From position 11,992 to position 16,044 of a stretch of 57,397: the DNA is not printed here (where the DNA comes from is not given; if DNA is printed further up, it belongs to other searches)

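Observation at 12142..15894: PolC without its proofreading exonuclease domain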

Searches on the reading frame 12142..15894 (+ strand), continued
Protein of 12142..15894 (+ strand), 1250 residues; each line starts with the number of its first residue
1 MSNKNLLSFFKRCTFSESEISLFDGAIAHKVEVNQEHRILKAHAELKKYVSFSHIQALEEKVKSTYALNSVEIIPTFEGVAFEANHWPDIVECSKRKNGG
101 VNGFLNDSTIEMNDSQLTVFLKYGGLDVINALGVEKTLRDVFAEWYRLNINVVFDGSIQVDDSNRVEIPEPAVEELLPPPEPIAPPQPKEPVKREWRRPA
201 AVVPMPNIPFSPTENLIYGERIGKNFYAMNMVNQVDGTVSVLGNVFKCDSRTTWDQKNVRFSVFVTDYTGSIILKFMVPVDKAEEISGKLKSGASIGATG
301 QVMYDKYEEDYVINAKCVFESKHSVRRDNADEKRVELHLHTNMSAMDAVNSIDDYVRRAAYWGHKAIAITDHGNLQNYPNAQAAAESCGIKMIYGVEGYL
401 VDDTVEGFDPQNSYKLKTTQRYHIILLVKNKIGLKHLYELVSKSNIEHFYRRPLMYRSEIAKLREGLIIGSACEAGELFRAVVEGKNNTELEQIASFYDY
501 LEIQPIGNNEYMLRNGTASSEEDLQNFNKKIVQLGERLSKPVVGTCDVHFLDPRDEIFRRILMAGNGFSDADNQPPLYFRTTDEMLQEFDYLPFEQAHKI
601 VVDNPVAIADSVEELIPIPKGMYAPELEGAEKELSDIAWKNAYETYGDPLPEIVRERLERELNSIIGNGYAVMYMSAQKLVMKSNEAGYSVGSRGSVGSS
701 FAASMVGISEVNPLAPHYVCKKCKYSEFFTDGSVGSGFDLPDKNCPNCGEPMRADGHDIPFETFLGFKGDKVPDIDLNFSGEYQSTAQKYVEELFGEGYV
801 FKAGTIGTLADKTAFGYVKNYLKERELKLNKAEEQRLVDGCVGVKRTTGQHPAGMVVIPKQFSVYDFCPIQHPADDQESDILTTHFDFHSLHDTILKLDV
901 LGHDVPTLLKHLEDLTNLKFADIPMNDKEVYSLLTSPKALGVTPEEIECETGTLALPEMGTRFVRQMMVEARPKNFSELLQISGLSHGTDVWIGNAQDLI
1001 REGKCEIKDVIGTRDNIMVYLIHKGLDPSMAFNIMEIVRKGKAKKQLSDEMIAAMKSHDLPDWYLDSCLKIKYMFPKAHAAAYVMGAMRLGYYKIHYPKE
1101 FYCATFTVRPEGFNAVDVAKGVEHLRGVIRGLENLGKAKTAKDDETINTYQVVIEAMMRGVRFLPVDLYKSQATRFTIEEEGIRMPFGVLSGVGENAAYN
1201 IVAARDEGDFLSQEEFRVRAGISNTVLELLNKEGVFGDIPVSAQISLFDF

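Call 80: search_protein_families(library=pfam, proteins=[P0195, P0193, P0190, P0181, P0151, P0144, P0171], max_evalue=0.01)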
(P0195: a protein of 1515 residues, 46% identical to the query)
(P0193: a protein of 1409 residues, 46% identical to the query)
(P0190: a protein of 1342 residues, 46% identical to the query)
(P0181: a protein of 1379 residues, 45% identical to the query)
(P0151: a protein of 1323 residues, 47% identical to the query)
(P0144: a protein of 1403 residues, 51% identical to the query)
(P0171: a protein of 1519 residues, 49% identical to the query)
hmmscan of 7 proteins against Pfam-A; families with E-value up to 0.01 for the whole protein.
P0195 (1515 aa): 5 families
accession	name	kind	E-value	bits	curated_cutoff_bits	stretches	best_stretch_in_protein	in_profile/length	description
PF07733.18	DNA_pol3_alpha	-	3e-56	191.4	23.9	2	882-1076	3-155/260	Bacterial DNA polymerase III alpha NTPase domain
PF02811.25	PHP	-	1e-23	84.9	26.4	1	365-725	1-153/164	PHP domain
PF17657.6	DNA_pol3_finger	-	2.4e-20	73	22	1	1156-1297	2-154/166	Bacterial DNA polymerase III alpha subunit finger domain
PF14579.12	HHH_6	-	7.6e-11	42.5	25.6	1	1422-1504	2-85/90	Helix-hairpin-helix motif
PF12836.13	HHH_3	-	0.00015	22.2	27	1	1449-1494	16-61/65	Helix-hairpin-helix motif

P0193 (1409 aa): 6 families
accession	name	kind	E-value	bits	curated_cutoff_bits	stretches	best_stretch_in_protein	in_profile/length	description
PF07733.18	DNA_pol3_alpha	-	1.1e-54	186.3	23.9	1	789-1060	2-260/260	Bacterial DNA polymerase III alpha NTPase domain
PF02811.25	PHP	-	1.5e-24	87.7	26.4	1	308-635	1-144/164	PHP domain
PF17657.6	DNA_pol3_finger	-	4.7e-18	65.5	22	1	1074-1207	18-157/166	Bacterial DNA polymerase III alpha subunit finger domain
PF14579.12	HHH_6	-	7.8e-13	48.9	25.6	1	1314-1395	1-84/90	Helix-hairpin-helix motif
PF12836.13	HHH_3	-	5.5e-05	23.6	27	1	1342-1386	16-61/65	Helix-hairpin-helix motif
PF01336.31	tRNA_anti-codon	-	0.00031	21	27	1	214-292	3-75/75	OB-fold nucleic acid binding domain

P0190 (1342 aa): 4 families
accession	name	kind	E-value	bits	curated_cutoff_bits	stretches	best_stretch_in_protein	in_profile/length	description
PF07733.18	DNA_pol3_alpha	-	1.1e-56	192.7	23.9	2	732-927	3-160/260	Bacterial DNA polymerase III alpha NTPase domain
PF02811.25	PHP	-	8.9e-32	111.1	26.4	1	268-595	1-148/164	PHP domain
PF17657.6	DNA_pol3_finger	-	1.3e-22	80.4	22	1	1002-1138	2-147/166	Bacterial DNA polymerase III alpha subunit finger domain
PF14579.12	HHH_6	-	1.1e-08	35.6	25.6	1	1256-1333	5-83/90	Helix-hairpin-helix motif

P0181 (1379 aa): 5 families
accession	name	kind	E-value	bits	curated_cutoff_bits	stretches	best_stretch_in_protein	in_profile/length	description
PF07733.18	DNA_pol3_alpha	-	1.3e-51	176.2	23.9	2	767-951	2-148/260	Bacterial DNA polymerase III alpha NTPase domain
PF02811.25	PHP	-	1.5e-31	110.4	26.4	1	319-624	1-143/164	PHP domain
PF17657.6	DNA_pol3_finger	-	4.7e-22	78.5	22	1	1052-1192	12-161/166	Bacterial DNA polymerase III alpha subunit finger domain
PF14579.12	HHH_6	-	5.8e-13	49.3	25.6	1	1291-1372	1-85/90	Helix-hairpin-helix motif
PF01336.31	tRNA_anti-codon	-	0.00072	19.9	27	1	224-299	1-70/75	OB-fold nucleic acid binding domain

P0151 (1323 aa): 5 families
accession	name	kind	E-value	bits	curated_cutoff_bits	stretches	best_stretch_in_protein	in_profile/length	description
PF07733.18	DNA_pol3_alpha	-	1.9e-55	188.7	23.9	2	712-893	2-144/260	Bacterial DNA polymerase III alpha NTPase domain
PF02811.25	PHP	-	1.1e-28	101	26.4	1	298-579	1-151/164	PHP domain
PF17657.6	DNA_pol3_finger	-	4.5e-22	78.6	22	1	990-1131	12-159/166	Bacterial DNA polymerase III alpha subunit finger domain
PF01336.31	tRNA_anti-codon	-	2.1e-10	40.8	27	1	199-282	1-74/75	OB-fold nucleic acid binding domain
PF14579.12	HHH_6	-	1.2e-08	35.5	25.6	1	1234-1314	1-84/90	Helix-hairpin-helix motif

P0144 (1403 aa): 4 families
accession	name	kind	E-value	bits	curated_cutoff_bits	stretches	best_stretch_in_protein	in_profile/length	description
PF07733.18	DNA_pol3_alpha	-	5.1e-53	180.8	23.9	2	782-968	2-147/260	Bacterial DNA polymerase III alpha NTPase domain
PF02811.25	PHP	-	1e-26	94.6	26.4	1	307-642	1-145/164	PHP domain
PF17657.6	DNA_pol3_finger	-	1.4e-18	67.3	22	1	1056-1199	2-156/166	Bacterial DNA polymerase III alpha subunit finger domain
PF14579.12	HHH_6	-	8.5e-13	48.8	25.6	1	1310-1392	1-86/90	Helix-hairpin-helix motif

P0171 (1519 aa): 5 families
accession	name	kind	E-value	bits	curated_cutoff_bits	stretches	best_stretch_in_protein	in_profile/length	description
PF07733.18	DNA_pol3_alpha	-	4.7e-52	177.6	23.9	2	889-1075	2-146/260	Bacterial DNA polymerase III alpha NTPase domain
PF02811.25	PHP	-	1.3e-26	94.3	26.4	2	354-448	1-94/164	PHP domain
PF17657.6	DNA_pol3_finger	-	1.5e-19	70.4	22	1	1164-1303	2-150/166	Bacterial DNA polymerase III alpha subunit finger domain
PF14579.12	HHH_6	-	2.3e-11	44.2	25.6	1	1415-1498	1-85/90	Helix-hairpin-helix motif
PF12836.13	HHH_3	-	2.8e-10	40.6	27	1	1443-1488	16-61/65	Helix-hairpin-helix motif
